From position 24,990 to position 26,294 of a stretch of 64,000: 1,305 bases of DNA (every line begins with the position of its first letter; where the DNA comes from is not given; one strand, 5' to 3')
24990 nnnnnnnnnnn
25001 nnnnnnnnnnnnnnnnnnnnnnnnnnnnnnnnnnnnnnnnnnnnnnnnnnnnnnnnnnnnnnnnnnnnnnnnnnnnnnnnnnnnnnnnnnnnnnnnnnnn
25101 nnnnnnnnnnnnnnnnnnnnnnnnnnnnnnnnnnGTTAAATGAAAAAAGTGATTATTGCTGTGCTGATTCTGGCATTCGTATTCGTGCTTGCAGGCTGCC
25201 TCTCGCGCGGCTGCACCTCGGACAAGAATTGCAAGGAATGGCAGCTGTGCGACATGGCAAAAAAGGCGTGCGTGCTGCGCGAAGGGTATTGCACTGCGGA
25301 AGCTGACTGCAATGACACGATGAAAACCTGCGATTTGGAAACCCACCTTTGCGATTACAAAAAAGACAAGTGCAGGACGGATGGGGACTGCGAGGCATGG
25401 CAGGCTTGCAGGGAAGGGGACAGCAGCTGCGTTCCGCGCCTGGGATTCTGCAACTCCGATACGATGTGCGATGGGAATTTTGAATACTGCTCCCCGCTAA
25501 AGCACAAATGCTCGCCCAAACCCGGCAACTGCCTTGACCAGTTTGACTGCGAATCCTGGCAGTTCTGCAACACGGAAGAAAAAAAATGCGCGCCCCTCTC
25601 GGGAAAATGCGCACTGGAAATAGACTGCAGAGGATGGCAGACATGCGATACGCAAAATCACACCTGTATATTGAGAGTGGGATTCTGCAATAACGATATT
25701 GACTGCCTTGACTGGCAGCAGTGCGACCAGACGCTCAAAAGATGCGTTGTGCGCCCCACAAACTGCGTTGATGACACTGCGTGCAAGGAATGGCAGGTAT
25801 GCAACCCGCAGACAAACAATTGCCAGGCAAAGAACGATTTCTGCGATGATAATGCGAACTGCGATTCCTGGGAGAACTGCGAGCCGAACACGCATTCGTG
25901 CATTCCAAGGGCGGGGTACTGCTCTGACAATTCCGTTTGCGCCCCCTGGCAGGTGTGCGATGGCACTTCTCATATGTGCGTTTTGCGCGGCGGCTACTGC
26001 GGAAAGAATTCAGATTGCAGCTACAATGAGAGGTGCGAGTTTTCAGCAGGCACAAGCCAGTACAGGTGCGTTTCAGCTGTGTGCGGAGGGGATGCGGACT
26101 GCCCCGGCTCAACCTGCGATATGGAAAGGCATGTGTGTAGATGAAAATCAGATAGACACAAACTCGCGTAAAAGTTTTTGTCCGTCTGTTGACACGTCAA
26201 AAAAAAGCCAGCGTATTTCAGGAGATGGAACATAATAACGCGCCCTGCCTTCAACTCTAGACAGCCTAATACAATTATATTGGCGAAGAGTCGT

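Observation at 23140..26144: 12x tandem Cys-rich repeat lipoprotein (C-x5-DC-x2-WQ-x-C-x6-C) paired with an NHL-propeller stalk protein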

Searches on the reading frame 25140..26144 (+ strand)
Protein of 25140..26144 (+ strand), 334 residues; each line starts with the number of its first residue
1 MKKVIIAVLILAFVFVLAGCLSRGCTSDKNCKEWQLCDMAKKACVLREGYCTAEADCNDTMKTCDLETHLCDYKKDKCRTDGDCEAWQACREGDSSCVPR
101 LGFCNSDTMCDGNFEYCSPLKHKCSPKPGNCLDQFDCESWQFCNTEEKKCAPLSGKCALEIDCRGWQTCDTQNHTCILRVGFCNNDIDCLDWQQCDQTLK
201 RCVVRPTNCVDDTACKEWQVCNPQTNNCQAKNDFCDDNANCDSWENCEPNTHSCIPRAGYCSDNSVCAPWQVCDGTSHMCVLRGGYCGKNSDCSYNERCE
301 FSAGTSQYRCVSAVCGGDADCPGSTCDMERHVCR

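Call 4: search_protein_families(library=pfam, proteins=[window:25140-26144:+], max_evalue=1)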
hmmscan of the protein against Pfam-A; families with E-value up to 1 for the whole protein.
window:25140-26144:+ (334 aa): 2 families
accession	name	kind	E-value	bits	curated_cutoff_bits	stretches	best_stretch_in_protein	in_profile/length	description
PF19232.4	DUF5885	-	2.5e-10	40.7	33.2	4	123-207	26-107/265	Family of unknown function (DUF5885)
PF25546.1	DUF7925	-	0.004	17.4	26.5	0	215-266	82-125/185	Domain of unknown function (DUF7925)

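Call 5: search_protein_families(library=ncbifam, proteins=[window:25140-26144:+], max_evalue=1)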
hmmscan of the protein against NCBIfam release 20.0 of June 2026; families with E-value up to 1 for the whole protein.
window:25140-26144:+ (334 aa): 3 families
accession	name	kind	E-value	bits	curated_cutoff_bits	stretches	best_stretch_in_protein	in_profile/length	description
NF033759.1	exchanger_TraA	exception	0.00041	19.1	750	2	22-161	325-447/666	outer membrane exchange protein TraA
NF047847.2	SS_mature_LptM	equivalog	0.057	13.5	27.7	1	1-20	1-20/31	LPS translocon maturation chaperone LptM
NF041286.1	lipo_GerS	equivalog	0.35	10.2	175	1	2-56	4-53/196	germination lipoprotein GerS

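Call 7: find_homologous_proteins(query=window:25140-26144:+)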
Query window:25140-26144:+ (334 aa): 2 proteins with E <= 0.001 among 186 candidates.
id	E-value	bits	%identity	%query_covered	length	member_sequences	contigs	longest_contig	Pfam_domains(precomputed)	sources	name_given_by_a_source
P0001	4.5e-103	363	48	99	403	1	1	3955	PF19232.5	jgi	-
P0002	8.9e-59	218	40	83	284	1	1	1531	PF19232.5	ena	-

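Call 10: find_encoding_contigs(protein=P0001, flank=5000)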
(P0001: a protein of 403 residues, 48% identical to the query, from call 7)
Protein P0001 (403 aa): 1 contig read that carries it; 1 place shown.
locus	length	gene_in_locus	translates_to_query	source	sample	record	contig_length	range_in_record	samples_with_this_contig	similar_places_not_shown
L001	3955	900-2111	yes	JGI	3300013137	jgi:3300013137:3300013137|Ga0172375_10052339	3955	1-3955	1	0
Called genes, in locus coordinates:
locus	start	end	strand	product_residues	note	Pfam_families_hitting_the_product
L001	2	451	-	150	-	?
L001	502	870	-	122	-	-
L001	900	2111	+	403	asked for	PF19232:DUF5885 (faint)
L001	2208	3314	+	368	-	PF02812:ELFV_dehydrog_N, PF00208:ELFV_dehydrog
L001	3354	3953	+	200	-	?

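Call 11: find_encoding_contigs(protein=window:25140-26144:+, flank=10000)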
Protein window:25140-26144:+ (334 aa): 5 contigs read that carry it; 2 places shown.
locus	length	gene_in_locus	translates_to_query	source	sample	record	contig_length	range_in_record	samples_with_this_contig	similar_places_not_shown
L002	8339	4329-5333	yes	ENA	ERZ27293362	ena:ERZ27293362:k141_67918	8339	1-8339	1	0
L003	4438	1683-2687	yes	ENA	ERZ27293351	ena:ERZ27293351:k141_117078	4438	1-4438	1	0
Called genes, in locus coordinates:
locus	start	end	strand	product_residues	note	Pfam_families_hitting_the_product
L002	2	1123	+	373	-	?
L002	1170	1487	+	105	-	-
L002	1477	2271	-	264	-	PF00702:Hydrolase, PF13344:Hydrolase_6, PF13419:HAD_2 (faint), PF13242:Hydrolase_like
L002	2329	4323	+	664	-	PF01436:NHL (faint)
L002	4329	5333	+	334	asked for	-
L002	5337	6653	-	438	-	PF01637:ATPase_2 (faint), PF13191:AAA_16 (faint)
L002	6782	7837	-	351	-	PF01817:CM_2, PF00800:PDT, PF01842:ACT (weak)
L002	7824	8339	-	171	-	?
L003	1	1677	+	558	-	?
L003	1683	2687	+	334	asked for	-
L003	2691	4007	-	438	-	PF01637:ATPase_2 (faint), PF13191:AAA_16 (faint)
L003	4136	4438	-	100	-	?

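Call 15: find_related_loci(query=A1, collection=genome_contigs, flank=8000)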
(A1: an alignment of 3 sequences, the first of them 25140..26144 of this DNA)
Query A1 (334 aa) in genome_contigs; peptide patterns used: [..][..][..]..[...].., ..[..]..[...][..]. (x = any residue, [..] = any of these).
120 stretches matched a pattern; 50 encode a relative of the query (tblastn E <= 1e-3); 50 distinct loci.
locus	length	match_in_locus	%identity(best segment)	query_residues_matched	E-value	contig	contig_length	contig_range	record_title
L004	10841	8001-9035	50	5-334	2e-113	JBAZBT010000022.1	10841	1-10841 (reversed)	MAG: Candidatus Micrarchaeia archaeon isolate SO_2017_GW1_119 NODE_22653_length_10841_cov_1.000840_OW334_2017, whole gen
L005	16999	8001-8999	51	4-334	4e-112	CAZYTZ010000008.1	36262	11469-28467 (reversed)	MAG TPA_asm: Candidatus Micrarchaeota archaeon isolate SRP178699_co1_434 genome assembly, contig: NODE_1126_length_36262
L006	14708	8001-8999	50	4-334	9e-112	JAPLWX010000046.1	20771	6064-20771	MAG: Candidatus Micrarchaeota archaeon isolate LacPavin_0419_WC90_MAG_54_17 LacPavin_0419_WC90_scaffold_73028, whole gen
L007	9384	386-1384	49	5-334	4e-111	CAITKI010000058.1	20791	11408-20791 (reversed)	uncultured Candidatus Micrarchaeota archaeon isolate AM-lipid-02-D9_bin-1051 genome assembly, contig: bin-1051:058/154,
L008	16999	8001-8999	49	5-334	3e-110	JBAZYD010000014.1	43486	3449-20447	MAG: Candidatus Micrarchaeia archaeon isolate SO_2017_GW1_72 NODE_4185_length_43486_cov_1.318757_OW334_2017, whole genom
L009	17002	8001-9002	50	2-334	8e-110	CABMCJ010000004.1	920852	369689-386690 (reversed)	uncultured archaeon isolate LFW-35 genome assembly, contig: LFW35_4, whole genome shotgun sequence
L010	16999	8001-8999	49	5-334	2e-109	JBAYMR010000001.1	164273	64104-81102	MAG: Candidatus Micrarchaeia archaeon isolate SO_2016_LW1_44 scaffold00026_LW64-88_2016, whole genome shotgun sequence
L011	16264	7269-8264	49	2-334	3e-108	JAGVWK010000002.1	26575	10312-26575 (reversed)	Candidatus Micrarchaeota archaeon isolate RIFCSPHIGHO2_02_FULL_50_12 rifcsphigho2_02_scaffold_6083, whole genome shotgun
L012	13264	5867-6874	48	1-334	2e-107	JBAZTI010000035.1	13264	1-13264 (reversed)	MAG: Candidatus Micrarchaeia archaeon isolate SO_2017_GW1_2 NODE_17415_length_13264_cov_0.912461_OW334_2017, whole genom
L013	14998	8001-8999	50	4-333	5e-106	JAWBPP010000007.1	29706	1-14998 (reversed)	MAG: Candidatus Anstonellaceae archaeon isolate HNT-4_202101_bins_86 HNT-4_202101_bins_86_scaffold_7, whole genome shotg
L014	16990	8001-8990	48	6-334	5e-105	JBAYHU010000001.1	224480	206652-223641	MAG: Candidatus Micrarchaeia archaeon isolate SO_2016_GW1_157 scaffold00098_OW334_2016, whole genome shotgun sequence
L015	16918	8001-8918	52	19-322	1e-102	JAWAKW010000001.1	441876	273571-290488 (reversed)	MAG: Candidatus Anstonellaceae archaeon isolate SRBZ-1_202007_bins_105 SRBZ-1_202007_bins_105_scaffold_1, whole genome s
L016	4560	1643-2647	44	1-334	4e-102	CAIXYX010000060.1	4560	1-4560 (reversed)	uncultured Candidatus Micrarchaeota archaeon isolate A14_bin-2075 genome assembly, contig: bin-2075:060/146, whole genom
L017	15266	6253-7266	46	1-334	6e-102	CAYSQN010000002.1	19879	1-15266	MAG TPA_asm: Candidatus Micrarchaeota archaeon isolate binchicken_co105_55 genome assembly, contig: NODE_3381_length_198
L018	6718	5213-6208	46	4-334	5e-101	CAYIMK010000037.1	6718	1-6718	MAG TPA_asm: Candidatus Micrarchaeota archaeon isolate ERP119705_co25_669 genome assembly, contig: NODE_13041_length_671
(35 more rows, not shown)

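Call 23: search_protein_representatives(alignment_id=A1)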
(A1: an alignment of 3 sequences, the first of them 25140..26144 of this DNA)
Query: 3 sequences, 334 profile positions. Proteins with E-value up to 0.001 (for the whole library): 405; up to 1e-10: 143; up to 1e-30: 29. The best 150 are listed.
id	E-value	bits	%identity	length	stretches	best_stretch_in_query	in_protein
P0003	1.5e-105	369.6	-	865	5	122-289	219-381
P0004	1.9e-90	319.9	-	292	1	7-281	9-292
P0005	2.5e-77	276.8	-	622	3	1-206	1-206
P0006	9.9e-73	261.7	-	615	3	76-293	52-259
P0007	4.8e-69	249.6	-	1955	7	31-282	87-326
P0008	8.4e-67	242.2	-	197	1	13-203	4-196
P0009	1.8e-65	237.8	-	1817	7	30-294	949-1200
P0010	4.0e-65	236.7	-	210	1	2-201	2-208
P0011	1.7e-63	231.3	-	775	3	117-293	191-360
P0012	1.1e-61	225.3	-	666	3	129-281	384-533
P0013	2.4e-50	188.1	-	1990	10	28-281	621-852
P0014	1.2e-48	182.5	-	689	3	123-300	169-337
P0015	5.4e-47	177.1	-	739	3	121-293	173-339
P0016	1.9e-46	175.3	-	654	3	121-301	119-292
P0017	1.9e-44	168.7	-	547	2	121-300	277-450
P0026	4.2e-36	141.3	-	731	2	122-281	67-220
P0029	1.1e-33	133.3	-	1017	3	21-263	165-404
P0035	2.1e-29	119.3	-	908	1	47-293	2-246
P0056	5.0e-22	95.0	-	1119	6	51-233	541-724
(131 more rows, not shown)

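Call 24: search_protein_families(library=pfam, proteins=[P0003, P0005, P0006, P0007, P0011, P0012, P0014, P0029, P0035, P0056], max_evalue=0.01)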
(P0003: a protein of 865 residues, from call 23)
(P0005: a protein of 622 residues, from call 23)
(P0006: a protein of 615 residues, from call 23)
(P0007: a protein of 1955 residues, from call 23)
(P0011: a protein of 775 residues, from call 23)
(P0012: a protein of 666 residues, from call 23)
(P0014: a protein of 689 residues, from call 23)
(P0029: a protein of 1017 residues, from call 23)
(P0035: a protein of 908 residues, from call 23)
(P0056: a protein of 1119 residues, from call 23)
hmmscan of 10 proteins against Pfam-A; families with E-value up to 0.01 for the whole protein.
P0003 (865 aa): 4 families
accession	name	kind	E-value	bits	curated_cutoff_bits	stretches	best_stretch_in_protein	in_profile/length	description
PF25390.1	WD40_RLD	-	2.2e-37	129.7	150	2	508-718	141-358/363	RCC1-like domain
PF13540.12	RCC1_2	-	1.5e-16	60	22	2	713-740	3-29/30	Regulator of chromosome condensation (RCC1) repeat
PF00415.24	RCC1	-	2.1e-09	38.2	21.7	1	733-778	6-50/50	Regulator of chromosome condensation (RCC1) repeat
PF09289.16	FOLN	-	0.0017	18.9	21.1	0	214-223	5-14/22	Follistatin/Osteonectin-like EGF domain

P0005 (622 aa): 1 family
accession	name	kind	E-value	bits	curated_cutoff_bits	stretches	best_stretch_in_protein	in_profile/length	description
PF19232.4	DUF5885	-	5.8e-08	32.9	33.2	2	150-204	51-104/265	Family of unknown function (DUF5885)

P0006 (615 aa): 1 family
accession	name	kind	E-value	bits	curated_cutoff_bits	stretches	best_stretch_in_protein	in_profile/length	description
PF19232.4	DUF5885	-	0.0052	16.7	33.2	1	153-234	33-116/265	Family of unknown function (DUF5885)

P0007 (1955 aa): 1 family
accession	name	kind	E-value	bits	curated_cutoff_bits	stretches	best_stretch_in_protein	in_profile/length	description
PF02412.23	TSP_3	-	2.7e-19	69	25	4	1643-1676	3-36/36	Thrombospondin type 3 repeat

P0011 (775 aa): 0 families

P0012 (666 aa): 0 families

P0014 (689 aa): 2 families
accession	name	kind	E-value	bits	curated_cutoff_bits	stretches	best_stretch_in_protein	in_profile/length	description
PF01683.23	EB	-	0.0013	19.2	24.3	1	32-72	1-39/52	EB module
PF19232.4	DUF5885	-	0.009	15.9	33.2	1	157-252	14-111/265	Family of unknown function (DUF5885)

P0029 (1017 aa): 1 family
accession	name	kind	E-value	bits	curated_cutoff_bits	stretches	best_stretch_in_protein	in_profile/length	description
PF04706.18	Dickkopf_N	-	0.0042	17.8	25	1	331-376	1-51/51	Dickkopf N-terminal cysteine-rich region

P0035 (908 aa): 0 families

P0056 (1119 aa): 2 families
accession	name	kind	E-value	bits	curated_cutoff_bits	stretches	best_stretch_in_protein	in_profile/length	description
PF04706.18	Dickkopf_N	-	0.001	19.8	25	1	951-992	2-46/51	Dickkopf N-terminal cysteine-rich region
PF23416.1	DUF7107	-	0.0061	17.3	24.6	1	66-96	18-47/48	Domain of unknown function (DUF7107)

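Call 28: find_homologous_proteins(query=A2, max_evalue=0.00001)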
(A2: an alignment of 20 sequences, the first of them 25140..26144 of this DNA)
Query A2 (20 sequences) (334 aa, profile of the alignment): 3 proteins with E <= 0.00001 among 722 candidates.
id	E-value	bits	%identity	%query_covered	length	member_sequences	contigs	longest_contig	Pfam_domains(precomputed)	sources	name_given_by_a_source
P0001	1.7e-129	450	48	99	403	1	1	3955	PF19232.5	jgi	-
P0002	2.9e-88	314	40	83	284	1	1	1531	PF19232.5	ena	-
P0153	1.2e-13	69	29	77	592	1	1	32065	-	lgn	-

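Call 31: search_solved_structures(query=A2, max_evalue=1, show_alignments=2)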
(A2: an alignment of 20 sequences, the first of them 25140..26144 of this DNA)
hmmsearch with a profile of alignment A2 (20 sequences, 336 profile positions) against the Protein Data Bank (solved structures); distinct sequences matched with E-value up to 1: 2.
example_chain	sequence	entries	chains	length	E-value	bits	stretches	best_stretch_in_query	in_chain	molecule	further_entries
7zgp_B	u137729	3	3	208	0.84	11.9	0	102-167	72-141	mRNA 3'-end-processing protein YTH1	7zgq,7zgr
6eoj_B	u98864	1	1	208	0.84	11.9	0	102-167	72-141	mRNA 3'-end-processing protein YTH1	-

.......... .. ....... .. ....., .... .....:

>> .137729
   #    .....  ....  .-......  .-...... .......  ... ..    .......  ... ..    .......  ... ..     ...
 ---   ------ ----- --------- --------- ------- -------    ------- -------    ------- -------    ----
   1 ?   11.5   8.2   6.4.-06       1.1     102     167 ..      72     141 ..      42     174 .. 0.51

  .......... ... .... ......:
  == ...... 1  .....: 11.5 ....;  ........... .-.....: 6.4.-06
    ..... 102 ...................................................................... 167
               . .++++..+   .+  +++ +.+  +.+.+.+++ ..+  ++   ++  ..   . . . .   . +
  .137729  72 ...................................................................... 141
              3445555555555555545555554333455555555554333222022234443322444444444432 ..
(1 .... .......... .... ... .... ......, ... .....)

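Call 32: search_protein_families(library=pfam, alignment_id=A2, max_evalue=0.01)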
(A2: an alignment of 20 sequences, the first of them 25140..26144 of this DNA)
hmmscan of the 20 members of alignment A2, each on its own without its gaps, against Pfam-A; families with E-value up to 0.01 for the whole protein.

A. member 1, window:25140-26144:+ (334 aa): 2 families
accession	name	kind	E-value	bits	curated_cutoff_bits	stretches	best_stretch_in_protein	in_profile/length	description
PF19232.4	DUF5885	-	2.5e-10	40.7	33.2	1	123-207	26-107/265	Family of unknown function (DUF5885)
PF25546.1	DUF7925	-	0.004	17.4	26.5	0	215-266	82-125/185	Domain of unknown function (DUF7925)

B. families by the number of members that match (of 20 scanned): 4 families
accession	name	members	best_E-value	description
PF19232.4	DUF5885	20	5.7e-17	Family of unknown function (DUF5885)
PF04706.18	Dickkopf_N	3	0.0029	Dickkopf N-terminal cysteine-rich region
PF25546.1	DUF7925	1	0.004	Domain of unknown function (DUF7925)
PF13627.12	LptM_cons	1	0.0059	LPS-assembly lipoprotein LptM, conserved region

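Call 37: predict_structure(alignment_id=A1)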
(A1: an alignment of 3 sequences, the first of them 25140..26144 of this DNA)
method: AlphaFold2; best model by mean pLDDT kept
length: 334 residues; sequences in the alignment: 3
mean_pLDDT: 81.8   pTM: 0.39
mean pLDDT of the five models: 81.8, 80.5, 79.9, 79.4, 79.3
residues with pLDDT >= 90: 61; 70-90: 237; 50-70: 14; < 50: 22
segments of 3 or more residues with pLDDT < 50: 1-22
pLDDT, mean of each block of 10 residues (from residue 1): 36 33 73 88 86 87 89 87 90 89 90 87 88 88 89 89 90 90 89 88 84 85 85 83 88 87 86 88 80 78 75 72 69 66
secondary structure, 60 per line:
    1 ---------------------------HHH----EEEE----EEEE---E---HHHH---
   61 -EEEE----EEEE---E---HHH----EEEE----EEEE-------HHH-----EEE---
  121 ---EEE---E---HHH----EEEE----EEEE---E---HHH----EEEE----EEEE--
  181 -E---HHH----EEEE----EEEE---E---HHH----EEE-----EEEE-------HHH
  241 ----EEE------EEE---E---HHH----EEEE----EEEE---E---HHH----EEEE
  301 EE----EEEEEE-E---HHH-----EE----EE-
elements in order: E35-38 E43-46 H54-57 E62-65 E70-73 E88-91 E96-99 E115-117 E124-126 E141-144 E149-152 E167-170 E175-178 E193-196 E201-204 E219-221 E227-230 E245-247 E254-256 E271-274 E279-282 E297-302 E307-312

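Call 40: fold_search(model_id=the predicted structure, library=pdb)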
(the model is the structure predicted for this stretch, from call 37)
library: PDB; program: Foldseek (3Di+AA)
matches with E <= 10: 124; with E <= 0.001: 1
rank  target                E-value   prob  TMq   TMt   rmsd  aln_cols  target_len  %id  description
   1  9gjf_H                7.5e-04  0.28  0.11  0.07  44.1       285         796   17  Entamoeba histolytica Gal/GalNAc lectin in presence of monoclonal antibody CP33-H/L-LA22, mode 3 (released 2026-02-11)
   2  8jxh_B                1.2e-03  0.30  0.12  0.05  39.8       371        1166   17  rat megalin RAP complex wingA (released 2024-06-19)
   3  9gjg_H                1.4e-03  0.30  0.14  0.07  45.1       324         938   17  Entamoeba histolytica Gal/GalNAc lectin bound to monoclonal antibody CP33-H/L-LA22 (released 2026-02-11)
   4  8jxi_A                3.5e-03  0.15  0.10  0.05  39.5       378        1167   17  rat megalin RAP complex wingB (released 2024-06-19)
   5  5z5k_B                6.6e-02  0.87  0.08  0.35   8.5        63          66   27  Structure of the DCC-Draxin complex (released 2018-06-20)
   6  7pfp_C                7.1e-02  0.33  0.15  0.12  16.5       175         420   15  Full-length cryo-EM structure of the native human uromodulin (UMOD)/Tamm-Horsfall protein (THP) filament (released 2022-03-16)
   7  6b08_A                8.5e-02  0.13  0.11  0.18  28.1       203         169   15  Crystal structure of Pfs25 in complex with the transmission blocking antibody 1276 (released 2017-11-15)
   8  10ft_B                8.5e-02  0.09  0.10  0.13  27.6       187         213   16  Cryo-EM structure of receptor tyrosine kinase ROS1 in complex with NELL2 (released 2026-02-25)
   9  8hna                  1.0e-01  0.16  0.12  0.20  17.0       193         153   18  Crystal structure of N-terminal fragment (20-221aa) of human SCARF1 (released 2023-12-20)
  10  8jut_A                1.0e-01  0.10  0.13  0.02  37.0       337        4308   14  rat megalin RAP complex (released 2024-06-19)
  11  7pfp_A                1.3e-01  0.25  0.14  0.09  16.5       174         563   16  Full-length cryo-EM structure of the native human uromodulin (UMOD)/Tamm-Horsfall protein (THP) filament (released 2022-03-16)
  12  7q3n_U                1.9e-01  0.20  0.14  0.15  16.4       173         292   15  Cryo-EM of the complex between human uromodulin (UMOD)/Tamm-Horsfall protein (THP) and the FimH lectin domain from uro (released 2022-03-16)
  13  8ezl_A                2.6e-01  0.06  0.09  0.13  20.7       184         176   18  Pfs25 in complex with transmission-reducing antibody AS01-50 (released 2023-08-16)
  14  8jhz_A                2.7e-01  0.03  0.08  0.02  26.0       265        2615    9  Cryo-EM structure of the TcsH-TMPRSS2 complex (released 2024-03-20)
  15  3fju_B                6.4e-01  0.57  0.09  0.37   7.0        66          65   23  Ascaris suum carboxypeptidase inhibitor in complex with human carboxypeptidase A1 (released 2008-12-30)
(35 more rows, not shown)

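Call 46: find_related_loci(query=A2, collection=viral_contigs, flank=5000)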
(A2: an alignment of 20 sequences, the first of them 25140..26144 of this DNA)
Query A2 (334 aa) in viral_contigs; peptide patterns used: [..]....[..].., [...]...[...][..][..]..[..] (x = any residue, [..] = any of these).
38 stretches matched a pattern, but none encodes a relative of the query by tblastn (E <= 1e-3).
